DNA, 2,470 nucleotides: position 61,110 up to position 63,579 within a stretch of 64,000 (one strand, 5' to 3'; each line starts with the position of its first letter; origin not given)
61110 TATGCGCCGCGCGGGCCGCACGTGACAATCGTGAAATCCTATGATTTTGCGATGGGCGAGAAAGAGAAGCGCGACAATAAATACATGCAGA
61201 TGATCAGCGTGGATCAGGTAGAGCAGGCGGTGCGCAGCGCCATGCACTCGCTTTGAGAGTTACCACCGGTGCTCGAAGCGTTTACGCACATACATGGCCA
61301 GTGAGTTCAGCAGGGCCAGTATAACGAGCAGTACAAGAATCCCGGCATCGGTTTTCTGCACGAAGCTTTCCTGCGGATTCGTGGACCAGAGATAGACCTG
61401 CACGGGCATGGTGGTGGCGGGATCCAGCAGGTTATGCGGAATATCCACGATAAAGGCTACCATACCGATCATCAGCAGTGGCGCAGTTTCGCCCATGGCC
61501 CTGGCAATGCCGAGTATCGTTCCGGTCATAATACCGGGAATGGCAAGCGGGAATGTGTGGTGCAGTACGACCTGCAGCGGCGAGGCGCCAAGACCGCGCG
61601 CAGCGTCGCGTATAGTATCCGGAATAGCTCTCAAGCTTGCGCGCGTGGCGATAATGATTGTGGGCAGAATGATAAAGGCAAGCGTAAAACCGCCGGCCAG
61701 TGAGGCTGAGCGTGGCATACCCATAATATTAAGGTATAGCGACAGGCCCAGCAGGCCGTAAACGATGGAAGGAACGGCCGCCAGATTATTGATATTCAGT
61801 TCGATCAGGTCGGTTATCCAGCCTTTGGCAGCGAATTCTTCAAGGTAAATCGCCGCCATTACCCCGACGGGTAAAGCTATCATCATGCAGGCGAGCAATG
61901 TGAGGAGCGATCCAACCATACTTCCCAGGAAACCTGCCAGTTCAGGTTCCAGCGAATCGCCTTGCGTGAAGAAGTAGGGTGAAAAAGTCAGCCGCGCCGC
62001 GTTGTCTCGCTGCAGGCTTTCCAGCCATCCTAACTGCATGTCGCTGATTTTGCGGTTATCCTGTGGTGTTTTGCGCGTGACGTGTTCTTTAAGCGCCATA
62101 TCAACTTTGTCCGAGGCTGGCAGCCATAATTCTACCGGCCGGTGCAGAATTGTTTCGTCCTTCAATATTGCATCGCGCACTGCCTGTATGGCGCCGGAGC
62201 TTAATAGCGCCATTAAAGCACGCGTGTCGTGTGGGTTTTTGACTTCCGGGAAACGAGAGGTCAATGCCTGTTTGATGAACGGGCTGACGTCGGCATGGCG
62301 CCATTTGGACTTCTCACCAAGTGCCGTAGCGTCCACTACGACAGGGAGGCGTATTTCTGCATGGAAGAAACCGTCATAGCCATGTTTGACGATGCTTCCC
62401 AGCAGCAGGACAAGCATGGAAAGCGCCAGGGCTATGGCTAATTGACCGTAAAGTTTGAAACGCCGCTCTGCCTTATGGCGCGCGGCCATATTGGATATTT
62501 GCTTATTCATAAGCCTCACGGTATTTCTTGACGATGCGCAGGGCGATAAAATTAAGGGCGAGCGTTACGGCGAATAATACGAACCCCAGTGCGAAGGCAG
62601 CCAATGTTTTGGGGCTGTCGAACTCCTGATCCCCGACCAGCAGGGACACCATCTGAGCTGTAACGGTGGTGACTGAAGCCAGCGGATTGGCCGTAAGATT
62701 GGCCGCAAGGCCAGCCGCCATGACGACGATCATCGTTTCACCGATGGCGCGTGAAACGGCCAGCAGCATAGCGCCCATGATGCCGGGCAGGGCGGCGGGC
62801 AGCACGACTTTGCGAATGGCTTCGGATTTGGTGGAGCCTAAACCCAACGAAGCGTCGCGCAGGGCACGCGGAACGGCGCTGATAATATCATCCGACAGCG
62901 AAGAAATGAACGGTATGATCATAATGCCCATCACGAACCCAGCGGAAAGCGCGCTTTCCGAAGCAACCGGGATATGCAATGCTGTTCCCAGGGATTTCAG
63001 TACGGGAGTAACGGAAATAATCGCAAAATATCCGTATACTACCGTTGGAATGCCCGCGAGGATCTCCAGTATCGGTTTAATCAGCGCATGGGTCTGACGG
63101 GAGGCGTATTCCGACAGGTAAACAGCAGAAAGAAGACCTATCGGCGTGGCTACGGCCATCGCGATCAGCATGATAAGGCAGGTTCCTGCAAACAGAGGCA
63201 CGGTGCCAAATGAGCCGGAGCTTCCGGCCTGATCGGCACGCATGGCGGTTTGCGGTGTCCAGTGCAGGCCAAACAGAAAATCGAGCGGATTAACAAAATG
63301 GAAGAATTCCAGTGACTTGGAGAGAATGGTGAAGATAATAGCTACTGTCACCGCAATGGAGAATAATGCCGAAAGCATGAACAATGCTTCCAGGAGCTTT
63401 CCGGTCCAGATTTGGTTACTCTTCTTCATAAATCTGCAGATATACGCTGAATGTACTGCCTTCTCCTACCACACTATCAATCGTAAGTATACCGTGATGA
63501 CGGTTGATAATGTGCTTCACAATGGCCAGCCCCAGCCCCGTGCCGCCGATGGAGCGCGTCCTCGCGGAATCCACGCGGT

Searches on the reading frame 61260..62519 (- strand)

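Call 34: search_protein_families(library=pfam, proteins=[window:61260-62519:-], max_evalue=0.001)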
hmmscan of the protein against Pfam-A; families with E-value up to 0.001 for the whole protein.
window:61260-62519:- (419 aa): 2 families
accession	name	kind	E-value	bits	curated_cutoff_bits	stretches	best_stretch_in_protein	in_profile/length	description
PF11812.13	DUF3333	-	1.7e-40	139.1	26.5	1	10-152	3-150/151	Domain of unknown function (DUF3333)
PF00528.27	BPD_transp_1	-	1.8e-19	70.6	26.4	1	216-418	2-181/184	Binding-protein-dependent transport system inner membrane component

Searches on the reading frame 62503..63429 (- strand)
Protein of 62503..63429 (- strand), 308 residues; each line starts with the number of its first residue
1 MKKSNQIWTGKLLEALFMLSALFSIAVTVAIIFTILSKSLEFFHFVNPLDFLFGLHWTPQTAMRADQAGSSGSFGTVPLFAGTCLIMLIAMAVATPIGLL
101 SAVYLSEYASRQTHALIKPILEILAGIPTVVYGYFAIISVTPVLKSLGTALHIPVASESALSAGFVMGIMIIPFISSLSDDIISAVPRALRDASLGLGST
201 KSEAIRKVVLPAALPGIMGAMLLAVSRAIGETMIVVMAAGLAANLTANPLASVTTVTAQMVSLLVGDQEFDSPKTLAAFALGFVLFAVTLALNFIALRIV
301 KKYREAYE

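Call 34: search_protein_families(library=pfam, proteins=[window:62503-63429:-], max_evalue=0.001)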
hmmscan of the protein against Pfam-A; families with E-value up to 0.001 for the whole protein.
window:62503-63429:- (308 aa): 1 family
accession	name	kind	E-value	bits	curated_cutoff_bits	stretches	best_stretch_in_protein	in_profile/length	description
PF00528.27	BPD_transp_1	-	8.9e-15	55.3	26.4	1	95-304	2-183/184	Binding-protein-dependent transport system inner membrane component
